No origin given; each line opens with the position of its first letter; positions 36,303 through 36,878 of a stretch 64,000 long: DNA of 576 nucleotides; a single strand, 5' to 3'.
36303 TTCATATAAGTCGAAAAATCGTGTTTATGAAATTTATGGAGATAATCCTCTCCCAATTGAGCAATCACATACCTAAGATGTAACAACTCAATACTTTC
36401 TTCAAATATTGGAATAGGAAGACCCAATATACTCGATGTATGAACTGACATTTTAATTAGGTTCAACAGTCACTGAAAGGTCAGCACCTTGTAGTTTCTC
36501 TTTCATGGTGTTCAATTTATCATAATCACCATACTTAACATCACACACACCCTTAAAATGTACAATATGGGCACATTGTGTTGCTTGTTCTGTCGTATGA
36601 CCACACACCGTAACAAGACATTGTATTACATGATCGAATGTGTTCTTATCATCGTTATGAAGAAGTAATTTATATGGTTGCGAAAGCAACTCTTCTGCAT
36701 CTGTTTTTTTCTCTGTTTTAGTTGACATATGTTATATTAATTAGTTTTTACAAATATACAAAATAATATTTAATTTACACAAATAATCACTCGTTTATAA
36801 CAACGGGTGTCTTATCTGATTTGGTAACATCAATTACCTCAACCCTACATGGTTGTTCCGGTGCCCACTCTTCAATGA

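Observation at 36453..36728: Phage-encoded ClpS homologue next to a HAD phosphatase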

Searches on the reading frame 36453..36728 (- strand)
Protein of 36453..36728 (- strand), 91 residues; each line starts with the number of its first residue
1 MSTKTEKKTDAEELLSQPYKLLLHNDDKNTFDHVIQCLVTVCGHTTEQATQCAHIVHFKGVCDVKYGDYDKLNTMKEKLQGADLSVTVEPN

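Call 3: search_protein_families(library=pfam, proteins=[window:36453-36728:-], max_evalue=0.01)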
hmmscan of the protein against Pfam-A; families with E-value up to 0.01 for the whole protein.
window:36453-36728:- (91 aa): 1 family
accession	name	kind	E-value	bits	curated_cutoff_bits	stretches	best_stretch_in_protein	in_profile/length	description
PF02617.22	ClpS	-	6.6e-20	71.1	23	1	17-81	4-68/80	ATP-dependent Clp protease adaptor protein ClpS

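Call 4: search_protein_families(library=ncbifam, proteins=[window:36453-36728:-], max_evalue=0.01)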
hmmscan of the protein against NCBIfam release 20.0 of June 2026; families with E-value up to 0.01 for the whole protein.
window:36453-36728:- (91 aa): 9 families
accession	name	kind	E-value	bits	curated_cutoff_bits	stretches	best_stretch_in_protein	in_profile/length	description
NF000671.1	PRK00033.1-4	equivalog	2.5e-10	40.4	107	1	6-91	4-90/91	ATP-dependent Clp protease adapter ClpS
NF009563.0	PRK13019.1-3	equivalog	3.8e-09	36.4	117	1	4-85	11-94/101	ATP-dependent Clp protease adapter ClpS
NF009565.0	PRK13019.1-5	equivalog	5e-08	32.8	158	1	20-86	25-92/98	ATP-dependent Clp protease adapter ClpS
NF000670.0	PRK00033.1-3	equivalog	6.6e-06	26.2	143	1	16-62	25-73/106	ATP-dependent Clp protease adapter ClpS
NF000669.1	PRK00033.1-2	equivalog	9.5e-06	25.6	149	1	17-63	14-60/94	ATP-dependent Clp protease adapter ClpS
NF009562.0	PRK13019.1-2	equivalog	2.5e-05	24.3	160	1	20-84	22-87/95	ATP-dependent Clp protease adapter ClpS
NF000668.1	PRK00033.1-1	equivalog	4.7e-05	23.4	86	1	18-89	4-75/77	ATP-dependent Clp protease adapter ClpS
NF009564.0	PRK13019.1-4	equivalog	5.3e-05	23.4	143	1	6-66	9-69/101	ATP-dependent Clp protease adapter ClpS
NF000672.0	PRK00033.1-5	equivalog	0.0001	22.3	112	1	17-64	24-73/104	ATP-dependent Clp protease adapter ClpS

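Call 5: search_protein_families(library=phrogs, proteins=[window:36453-36728:-], max_evalue=0.01)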
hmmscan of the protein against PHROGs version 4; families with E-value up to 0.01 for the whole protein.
window:36453-36728:- (91 aa): 1 family
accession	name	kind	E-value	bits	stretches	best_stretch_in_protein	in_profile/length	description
phrog_27368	-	other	9.5e-08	33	1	1-62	3-66/102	ATP-dependent protease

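Call 6: search_solved_structures(query=window:36453-36728:-, max_evalue=0.01, show_alignments=4)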
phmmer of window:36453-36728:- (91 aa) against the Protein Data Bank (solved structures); distinct sequences matched with E-value up to 0.01: 7.
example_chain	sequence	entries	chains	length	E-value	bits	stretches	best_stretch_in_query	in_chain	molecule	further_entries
7d34_A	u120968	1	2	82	7.4e-05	26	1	15-90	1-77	ATP-dependent Clp protease adapter protein CLPS1, chloroplastic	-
3o2b_A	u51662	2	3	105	0.0012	22.2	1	9-64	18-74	ATP-dependent Clp protease adaptor protein ClpS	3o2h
1mbu_C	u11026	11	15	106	0.0012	22.1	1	9-64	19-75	Protein yljA | ATP-dependent Clp protease adaptor protein clpS | ATP-dependent Clp protease adapter protein ClpS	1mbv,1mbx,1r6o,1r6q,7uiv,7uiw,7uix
2w9r_A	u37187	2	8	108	0.0013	22.1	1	9-64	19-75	ATP-DEPENDENT CLP PROTEASE ADAPTER PROTEIN CLPS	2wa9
2wa8_A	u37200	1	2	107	0.0013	22.1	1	9-64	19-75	ATP-DEPENDENT CLP PROTEASE ADAPTER PROTEIN CLPS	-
3o2o_A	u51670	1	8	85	0.0026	21.1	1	18-64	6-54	ATP-dependent Clp protease adaptor protein ClpS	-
3o1f_A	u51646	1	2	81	0.0034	20.8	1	19-64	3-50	ATP-dependent Clp protease adapter protein clpS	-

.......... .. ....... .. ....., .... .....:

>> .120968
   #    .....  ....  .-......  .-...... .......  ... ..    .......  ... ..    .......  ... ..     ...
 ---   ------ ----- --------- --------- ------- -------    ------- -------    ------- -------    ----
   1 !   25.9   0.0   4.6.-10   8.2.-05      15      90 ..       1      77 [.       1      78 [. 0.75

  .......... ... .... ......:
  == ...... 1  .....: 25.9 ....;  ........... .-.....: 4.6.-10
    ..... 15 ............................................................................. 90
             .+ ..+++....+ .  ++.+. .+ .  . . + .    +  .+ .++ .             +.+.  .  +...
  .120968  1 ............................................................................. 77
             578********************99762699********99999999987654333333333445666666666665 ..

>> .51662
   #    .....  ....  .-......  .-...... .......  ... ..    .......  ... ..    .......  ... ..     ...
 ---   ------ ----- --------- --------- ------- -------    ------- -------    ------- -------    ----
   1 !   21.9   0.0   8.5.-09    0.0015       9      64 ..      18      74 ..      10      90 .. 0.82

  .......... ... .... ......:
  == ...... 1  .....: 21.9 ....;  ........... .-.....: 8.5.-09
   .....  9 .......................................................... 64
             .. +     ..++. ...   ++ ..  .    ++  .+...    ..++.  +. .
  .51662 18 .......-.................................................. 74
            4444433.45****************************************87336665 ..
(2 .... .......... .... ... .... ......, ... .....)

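Call 8: search_dna_similar(query=window:36453-36728:-, collection=phages, mode=protein, max_rows=60, max_evalue=0.001)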
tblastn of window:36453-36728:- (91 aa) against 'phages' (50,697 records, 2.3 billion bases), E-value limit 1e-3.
Records with a match: 3; places in all: 3; records where one place covers at least 80% of the query: 3.
Best place of each record, by identity: 60-80% 2; <60% 1.
By first word of the organism name: uncultured 3.
By host as written in the record: - 3.
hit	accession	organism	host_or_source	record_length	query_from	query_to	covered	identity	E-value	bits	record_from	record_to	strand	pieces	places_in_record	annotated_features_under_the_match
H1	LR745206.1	uncultured phage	metagenomic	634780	1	91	100%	62.4%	2e-32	123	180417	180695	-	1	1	record has no annotation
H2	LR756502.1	uncultured phage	metagenomic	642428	1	91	100%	60.2%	2e-31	120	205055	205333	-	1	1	record has no annotation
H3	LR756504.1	uncultured phage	metagenomic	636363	5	89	93%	41.4%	2e-13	69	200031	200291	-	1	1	record has no annotation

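Call 14: find_homologous_proteins(query=window:36453-36728:-, max_evalue=0.001)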
Query window:36453-36728:- (91 aa): 179 proteins with E <= 0.001 among 179 candidates; the best 120 are listed.
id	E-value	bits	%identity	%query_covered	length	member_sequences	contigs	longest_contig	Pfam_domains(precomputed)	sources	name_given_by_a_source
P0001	2.4e-55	202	100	100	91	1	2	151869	PF02617.23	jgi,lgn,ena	-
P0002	2.8e-42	160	77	100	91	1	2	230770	PF02617.23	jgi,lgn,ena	jgi:ATP-dependent Clp protease adaptor protein ClpS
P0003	4.0e-38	147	69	100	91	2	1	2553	PF02617.23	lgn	-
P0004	3.1e-37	144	69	100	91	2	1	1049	PF02617.23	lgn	-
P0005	6.7e-37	143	69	99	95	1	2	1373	PF02617.23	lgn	-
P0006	2.3e-36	141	73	100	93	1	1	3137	PF02617.23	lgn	-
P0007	3.3e-36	141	72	100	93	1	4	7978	PF02617.23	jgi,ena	jgi:ATP-dependent Clp protease adaptor protein ClpS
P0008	4.4e-36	140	74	89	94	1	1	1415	PF02617.23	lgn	-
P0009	4.7e-36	140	70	98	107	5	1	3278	PF02617.23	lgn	-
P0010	1.1e-35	139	75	88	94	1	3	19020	PF02617.23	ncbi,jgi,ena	jgi:ATP-dependent Clp protease adaptor protein ClpS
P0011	1.2e-35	139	71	100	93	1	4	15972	PF02617.23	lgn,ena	-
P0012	1.6e-35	138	73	89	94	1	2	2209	PF02617.23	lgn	-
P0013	2.3e-35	138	70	100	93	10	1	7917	PF02617.23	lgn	-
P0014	2.5e-35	138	66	98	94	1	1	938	PF02617.23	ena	-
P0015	2.8e-35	138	71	100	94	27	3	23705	PF02617.23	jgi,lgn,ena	jgi:ATP-dependent Clp protease adaptor protein ClpS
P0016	3.9e-35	137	70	100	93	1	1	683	PF02617.23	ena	-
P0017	4.2e-35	137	70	100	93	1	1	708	PF02617.23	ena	-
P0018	4.8e-35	137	71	100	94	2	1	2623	PF02617.23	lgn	-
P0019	4.9e-35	137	68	100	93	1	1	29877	PF02617.23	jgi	-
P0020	5.0e-35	137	68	100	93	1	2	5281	PF02617.23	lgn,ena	-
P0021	5.4e-35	137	70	100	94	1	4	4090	PF02617.23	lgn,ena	-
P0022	5.9e-35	137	70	100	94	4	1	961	PF02617.23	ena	-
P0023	8.4e-35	136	69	88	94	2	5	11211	PF02617.23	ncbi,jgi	jgi:ATP-dependent Clp protease adaptor protein ClpS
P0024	1.1e-34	136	68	100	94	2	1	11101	PF02617.23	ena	-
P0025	1.2e-34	136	69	89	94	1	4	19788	PF02617.23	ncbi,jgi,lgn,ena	jgi:ATP-dependent Clp protease adaptor protein ClpS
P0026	1.3e-34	136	72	89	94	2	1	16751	PF02617.23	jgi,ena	jgi:ATP-dependent Clp protease adaptor protein ClpS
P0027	1.3e-34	135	65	98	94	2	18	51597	PF02617.23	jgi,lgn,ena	jgi:ATP-dependent Clp protease adaptor protein ClpS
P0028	1.6e-34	135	69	100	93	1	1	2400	PF02617.23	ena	-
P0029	1.7e-34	135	68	100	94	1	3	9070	PF02617.23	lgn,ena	-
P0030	1.7e-34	135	69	100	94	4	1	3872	PF02617.23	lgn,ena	-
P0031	1.7e-34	135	69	100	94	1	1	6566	PF02617.23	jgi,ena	-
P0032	1.9e-34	135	66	98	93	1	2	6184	PF02617.23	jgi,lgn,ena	jgi:ATP-dependent Clp protease adaptor protein ClpS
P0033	2.0e-34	135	69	89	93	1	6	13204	PF02617.23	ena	-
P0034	2.0e-34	135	67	98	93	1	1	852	PF02617.23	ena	-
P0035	2.0e-34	135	68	87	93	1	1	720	PF02617.23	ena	-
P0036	2.1e-34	135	68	100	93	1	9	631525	PF02617.23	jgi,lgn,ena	jgi:ATP-dependent Clp protease adaptor protein ClpS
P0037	2.2e-34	135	68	100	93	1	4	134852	PF02617.23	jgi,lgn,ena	jgi:ATP-dependent Clp protease adaptor protein ClpS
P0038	2.2e-34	135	68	100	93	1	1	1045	PF02617.23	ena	-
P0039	2.5e-34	135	69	100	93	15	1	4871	PF02617.23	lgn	-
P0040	3.1e-34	134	67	100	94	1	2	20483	PF02617.23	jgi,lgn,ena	-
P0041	3.3e-34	134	69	89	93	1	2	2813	PF02617.23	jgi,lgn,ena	jgi:ATP-dependent Clp protease adaptor protein ClpS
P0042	3.5e-34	134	66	100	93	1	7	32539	PF02617.23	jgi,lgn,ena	jgi:ATP-dependent Clp protease adaptor protein ClpS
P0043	3.6e-34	134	68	100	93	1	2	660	PF02617.23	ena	-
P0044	4.0e-34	134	66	98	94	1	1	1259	PF02617.23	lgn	-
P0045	4.5e-34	134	69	89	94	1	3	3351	PF02617.23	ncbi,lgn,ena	-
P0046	4.8e-34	134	69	98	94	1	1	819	PF02617.23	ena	-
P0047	5.5e-34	134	65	98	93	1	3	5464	PF02617.23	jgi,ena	jgi:ATP-dependent Clp protease adaptor protein ClpS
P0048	6.7e-34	133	65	98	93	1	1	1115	PF02617.23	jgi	jgi:ATP-dependent Clp protease adaptor protein ClpS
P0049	6.8e-34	133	69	100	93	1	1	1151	PF02617.23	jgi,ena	jgi:ATP-dependent Clp protease adaptor protein ClpS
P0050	7.0e-34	133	68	100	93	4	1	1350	PF02617.23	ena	-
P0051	7.6e-34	133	70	89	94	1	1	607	PF02617.23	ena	-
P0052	7.7e-34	133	67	100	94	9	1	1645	PF02617.23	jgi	-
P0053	8.0e-34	133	69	100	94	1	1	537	PF02617.23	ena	-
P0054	8.1e-34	133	72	89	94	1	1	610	PF02617.23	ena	-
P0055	1.0e-33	133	69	98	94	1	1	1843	PF02617.23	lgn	-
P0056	1.1e-33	133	66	100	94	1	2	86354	PF02617.23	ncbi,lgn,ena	-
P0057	1.2e-33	132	72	89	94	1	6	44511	PF02617.23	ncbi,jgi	jgi:ATP-dependent Clp protease adaptor protein ClpS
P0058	1.4e-33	132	70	100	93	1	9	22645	PF02617.23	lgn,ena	-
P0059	1.6e-33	132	68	100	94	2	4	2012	PF02617.23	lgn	-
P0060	1.6e-33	132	66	100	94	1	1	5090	PF02617.23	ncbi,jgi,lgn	-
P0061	1.6e-33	132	69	100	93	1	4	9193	PF02617.23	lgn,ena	-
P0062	1.6e-33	132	64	98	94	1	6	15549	PF02617.23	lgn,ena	-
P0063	1.6e-33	132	65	98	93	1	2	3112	PF02617.23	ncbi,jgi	jgi:ATP-dependent Clp protease adaptor protein ClpS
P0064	1.9e-33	132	66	100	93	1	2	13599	PF02617.23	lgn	-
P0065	2.0e-33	132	67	100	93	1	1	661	PF02617.23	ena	-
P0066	2.2e-33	132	64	98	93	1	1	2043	PF02617.23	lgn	-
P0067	2.2e-33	132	66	98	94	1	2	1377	PF02617.23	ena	-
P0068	2.4e-33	131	65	98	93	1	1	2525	PF02617.23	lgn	-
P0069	2.4e-33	131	68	100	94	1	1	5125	PF02617.23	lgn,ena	-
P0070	3.7e-33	131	68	89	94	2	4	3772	PF02617.23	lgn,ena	-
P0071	3.9e-33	131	67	100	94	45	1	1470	PF02617.23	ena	-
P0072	4.0e-33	131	64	98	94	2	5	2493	PF02617.23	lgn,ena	-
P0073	4.2e-33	131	67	89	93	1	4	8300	PF02617.23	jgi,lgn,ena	jgi:ATP-dependent Clp protease adaptor protein ClpS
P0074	4.3e-33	131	65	98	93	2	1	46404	PF02617.23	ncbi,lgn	-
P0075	4.5e-33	131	64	98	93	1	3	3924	PF02617.23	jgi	jgi:ATP-dependent Clp protease adaptor protein ClpS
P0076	5.4e-33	130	65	89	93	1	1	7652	PF02617.23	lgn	-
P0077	5.6e-33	130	67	89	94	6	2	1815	PF02617.23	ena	-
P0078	6.0e-33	130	69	98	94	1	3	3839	PF02617.23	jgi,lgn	jgi:ATP-dependent Clp protease adaptor protein ClpS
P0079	6.1e-33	130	65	98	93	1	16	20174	PF02617.23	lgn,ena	-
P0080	7.4e-33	130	67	89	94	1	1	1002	PF02617.23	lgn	-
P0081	7.8e-33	130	66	100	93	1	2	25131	PF02617.23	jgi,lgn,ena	jgi:ATP-dependent Clp protease adaptor protein ClpS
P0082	8.4e-33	130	69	100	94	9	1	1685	PF02617.23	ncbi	-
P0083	9.2e-33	130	67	89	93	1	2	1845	PF02617.23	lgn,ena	-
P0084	1.0e-32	129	68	87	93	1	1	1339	PF02617.23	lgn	-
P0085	1.1e-32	129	65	100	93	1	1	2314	PF02617.23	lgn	-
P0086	1.2e-32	129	63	98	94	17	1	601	PF02617.23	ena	-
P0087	1.2e-32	129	67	100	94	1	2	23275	PF02617.23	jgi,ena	jgi:ATP-dependent Clp protease adaptor protein ClpS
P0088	1.2e-32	129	67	89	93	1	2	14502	PF02617.23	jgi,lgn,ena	jgi:ATP-dependent Clp protease adaptor protein ClpS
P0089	1.2e-32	129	65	100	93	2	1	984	PF02617.23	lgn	-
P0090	1.4e-32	129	68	100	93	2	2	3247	PF02617.23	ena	-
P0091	1.7e-32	129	66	100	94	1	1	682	PF02617.23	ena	-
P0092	1.7e-32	129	65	98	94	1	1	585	PF02617.23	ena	-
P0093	1.9e-32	129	68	87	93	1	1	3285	PF02617.23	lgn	-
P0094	1.9e-32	129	64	100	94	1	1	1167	PF02617.23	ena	-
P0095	2.4e-32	128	66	100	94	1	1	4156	PF02617.23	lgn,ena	-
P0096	2.4e-32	128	66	100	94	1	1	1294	PF02617.23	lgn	-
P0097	2.4e-32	128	66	100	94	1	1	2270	PF02617.23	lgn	-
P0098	2.4e-32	128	67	98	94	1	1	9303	PF02617.23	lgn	-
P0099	2.6e-32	128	67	87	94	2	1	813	PF02617.23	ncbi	-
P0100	2.8e-32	128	68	96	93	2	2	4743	PF02617.23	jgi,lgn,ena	-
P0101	2.9e-32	128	66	99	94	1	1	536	PF02617.23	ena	-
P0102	3.8e-32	128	63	100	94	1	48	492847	PF02617.23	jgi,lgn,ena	-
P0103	4.1e-32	128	66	100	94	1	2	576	PF02617.23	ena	-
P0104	4.6e-32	127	67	100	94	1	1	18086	PF02617.23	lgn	-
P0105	5.5e-32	127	65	100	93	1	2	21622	PF02617.23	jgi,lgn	-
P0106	6.1e-32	127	63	97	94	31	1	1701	PF02617.23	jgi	jgi:ATP-dependent Clp protease adaptor protein ClpS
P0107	9.0e-32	126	63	97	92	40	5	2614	PF02617.23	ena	-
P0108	1.1e-31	126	66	100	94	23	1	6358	PF02617.23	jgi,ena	-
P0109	1.1e-31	126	66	100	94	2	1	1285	PF02617.23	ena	-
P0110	1.3e-31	126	64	98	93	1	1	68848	PF02617.23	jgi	jgi:ATP-dependent Clp protease adaptor protein ClpS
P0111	1.5e-31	126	65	98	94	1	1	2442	PF02617.23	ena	-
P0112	1.5e-31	126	65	100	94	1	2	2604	PF02617.23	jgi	-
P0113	1.7e-31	126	63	89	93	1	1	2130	PF02617.23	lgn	-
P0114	2.0e-31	125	64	98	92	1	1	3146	PF02617.23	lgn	-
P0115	3.8e-31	124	66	88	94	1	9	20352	PF02617.23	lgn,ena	-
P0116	5.2e-31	124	66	88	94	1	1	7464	PF02617.23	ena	-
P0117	6.6e-31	124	65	100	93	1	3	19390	PF02617.23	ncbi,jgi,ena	jgi:ATP-dependent Clp protease adaptor protein ClpS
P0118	7.3e-31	124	61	100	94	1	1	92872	PF02617.23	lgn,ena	-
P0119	7.9e-31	123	64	86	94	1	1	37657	PF02617.23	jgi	jgi:ATP-dependent Clp protease adaptor protein ClpS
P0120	8.5e-31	123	64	97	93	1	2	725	PF02617.23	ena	-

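Call 15: find_related_loci(query=window:36453-36728:-, collection=genome_contigs, flank=6000)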
Query window:36453-36728:- (91 aa) in genome_contigs; peptide patterns used: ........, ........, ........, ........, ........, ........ (x = any residue, [..] = any of these).
184 stretches matched a pattern; 43 encode a relative of the query (tblastn E <= 1e-3); 43 distinct loci.
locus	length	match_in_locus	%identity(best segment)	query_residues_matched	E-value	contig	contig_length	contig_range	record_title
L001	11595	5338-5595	52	4-89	2e-24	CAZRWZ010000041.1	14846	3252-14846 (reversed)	MAG TPA_asm: uncultured Bacteroidaceae bacterium isolate binchicken_co67_107 genome assembly, contig: NODE_4174_length_1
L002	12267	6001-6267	53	1-89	3e-24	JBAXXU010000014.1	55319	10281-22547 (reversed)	MAG: Bacteroidota bacterium isolate ELA747 MAG747_14, whole genome shotgun sequence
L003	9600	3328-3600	52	1-89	8e-24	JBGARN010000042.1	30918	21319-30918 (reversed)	MAG: Bacteroidia bacterium isolate MAG_MBR_H10.98 MBRH10-98_opera_contig_5577, whole genome shotgun sequence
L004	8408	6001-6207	55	20-88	3e-23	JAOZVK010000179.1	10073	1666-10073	MAG: Bacteroidales bacterium isolate GMC9.metabat2.98 GMC9_2862_length_10073_cov_20.495508, whole genome shotgun sequenc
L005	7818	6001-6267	49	1-89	7e-23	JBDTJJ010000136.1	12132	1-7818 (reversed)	MAG: Bacteroidia bacterium isolate cluster2_bin.50 k127_4129681, whole genome shotgun sequence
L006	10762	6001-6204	57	21-88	1e-22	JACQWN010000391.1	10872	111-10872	MAG: Bacteroidia bacterium isolate NC_groundwater_1490_Pr4_B-0.1um_35_3 SR1-18-B1_scaffold_258648, whole genome shotgun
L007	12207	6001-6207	55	21-89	1e-21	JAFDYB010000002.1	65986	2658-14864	MAG: Bacteroidetes bacterium isolate SZAS-4 LIN-226__2__length-65986, whole genome shotgun sequence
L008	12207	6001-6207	55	21-89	3e-21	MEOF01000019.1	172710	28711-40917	MAG: Bacteroidetes bacterium GWF2_33_38 gwf2_scaffold_208, whole genome shotgun sequence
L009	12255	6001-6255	46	4-88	4e-21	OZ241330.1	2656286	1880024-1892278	MAG: Flavobacteriaceae bacterium isolate fa1de417-fa23-45fd-b87b-4e01705e62a1 genome assembly, chromosome: 1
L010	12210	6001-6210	53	20-89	1e-20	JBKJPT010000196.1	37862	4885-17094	MAG: Flavobacteriales bacterium isolate ant_bin.469 k117_905348, whole genome shotgun sequence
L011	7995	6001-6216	51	20-87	1e-19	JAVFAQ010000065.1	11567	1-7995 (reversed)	MAG: Flavobacteriales bacterium isolate BF4_95 NODE_18050_length_11567_cov_3.126573_Biofilm4, whole genome shotgun seque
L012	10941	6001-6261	44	3-89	2e-19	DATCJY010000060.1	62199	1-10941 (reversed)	MAG TPA_asm: Flavobacteriales bacterium isolate SMAG_U7082 k141_766900, whole genome shotgun sequence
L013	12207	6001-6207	54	20-88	3e-19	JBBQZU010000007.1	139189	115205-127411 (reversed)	MAG: Flavobacteriales bacterium isolate Co_metawrap_2251 Cmw_2251_k141_15056320_length_139189_cov_38.9989, whole genome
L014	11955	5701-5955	45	4-88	3e-19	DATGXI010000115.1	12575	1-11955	MAG TPA_asm: Flavobacteriales bacterium isolate SMAG_U10605 k141_282253, whole genome shotgun sequence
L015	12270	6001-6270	46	5-86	8e-19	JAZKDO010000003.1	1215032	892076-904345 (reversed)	MAG: Bacteroidota bacterium isolate DC_HB_01_SPN181219-bin054 DCHB01SPN_B054_0_000000000003, whole genome shotgun sequen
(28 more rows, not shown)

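Call 16: find_related_loci(query=window:36453-36728:-, collection=viral_contigs, flank=8000)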
Query window:36453-36728:- (91 aa) in viral_contigs; peptide patterns used: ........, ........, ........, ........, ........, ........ (x = any residue, [..] = any of these).
193 stretches matched a pattern; 186 encode a relative of the query (tblastn E <= 1e-3); the best 80 are kept; 80 distinct loci.
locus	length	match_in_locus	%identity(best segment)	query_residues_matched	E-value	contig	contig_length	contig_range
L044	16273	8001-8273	70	1-91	3e-42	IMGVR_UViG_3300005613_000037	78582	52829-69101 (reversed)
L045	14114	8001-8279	67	1-91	4e-40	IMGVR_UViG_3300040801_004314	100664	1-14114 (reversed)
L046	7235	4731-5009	71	1-91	1e-39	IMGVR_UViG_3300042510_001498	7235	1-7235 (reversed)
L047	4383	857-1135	71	1-91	1e-39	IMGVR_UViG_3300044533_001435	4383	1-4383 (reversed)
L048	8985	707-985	71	1-91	1e-39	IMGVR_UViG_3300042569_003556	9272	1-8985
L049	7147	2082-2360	69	1-91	2e-39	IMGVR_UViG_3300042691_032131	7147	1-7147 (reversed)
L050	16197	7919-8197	68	1-91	2e-39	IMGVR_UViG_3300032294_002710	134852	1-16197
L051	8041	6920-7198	70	1-91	4e-39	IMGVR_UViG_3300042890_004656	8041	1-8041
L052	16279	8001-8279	70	1-91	4e-39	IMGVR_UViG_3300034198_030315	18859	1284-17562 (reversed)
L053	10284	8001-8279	70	1-91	4e-39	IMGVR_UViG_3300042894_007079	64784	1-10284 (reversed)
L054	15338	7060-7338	67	1-91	5e-39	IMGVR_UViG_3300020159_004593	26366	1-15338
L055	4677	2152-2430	67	1-91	4e-39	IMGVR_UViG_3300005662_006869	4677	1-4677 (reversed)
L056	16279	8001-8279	68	1-91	1e-38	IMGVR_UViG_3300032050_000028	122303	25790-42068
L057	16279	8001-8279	68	1-91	1e-38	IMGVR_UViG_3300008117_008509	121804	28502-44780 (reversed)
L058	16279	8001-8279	68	1-91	1e-38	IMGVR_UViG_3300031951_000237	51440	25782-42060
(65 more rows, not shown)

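Call 28: get_annotated_region(hit=H1, flank=20000)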
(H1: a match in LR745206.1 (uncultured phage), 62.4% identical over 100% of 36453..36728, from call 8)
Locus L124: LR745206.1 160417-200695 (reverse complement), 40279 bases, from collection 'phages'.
description: uncultured phage genome assembly, chromosome: 1.
organism: uncultured phage (NCBI taxid 278008)
taxonomy: Viruses; environmental samples
host: -; source: metagenomic; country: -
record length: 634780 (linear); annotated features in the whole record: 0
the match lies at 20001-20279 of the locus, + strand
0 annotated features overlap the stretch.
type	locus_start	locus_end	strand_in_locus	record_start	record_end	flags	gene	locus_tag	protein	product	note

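Call 36: predict_structure(alignment_id=A1)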
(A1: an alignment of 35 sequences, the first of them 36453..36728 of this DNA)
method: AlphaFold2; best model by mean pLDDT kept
length: 91 residues; sequences in the alignment: 35
mean_pLDDT: 85.2   pTM: 0.70
mean pLDDT of the five models: 85.2, 83.4, 80.0, 79.4, 77.7
residues with pLDDT >= 90: 54; 70-90: 25; 50-70: 9; < 50: 3
segments of 3 or more residues with pLDDT < 50: none
pLDDT, mean of each block of 10 residues (from residue 1): 53 78 86 92 92 89 91 93 92 85
secondary structure, 60 per line:
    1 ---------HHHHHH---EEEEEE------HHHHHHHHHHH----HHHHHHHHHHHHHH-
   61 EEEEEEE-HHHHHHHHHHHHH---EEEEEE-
elements in order: H10-15 E19-24 H31-41 H46-59 E61-67 H69-81 E85-90
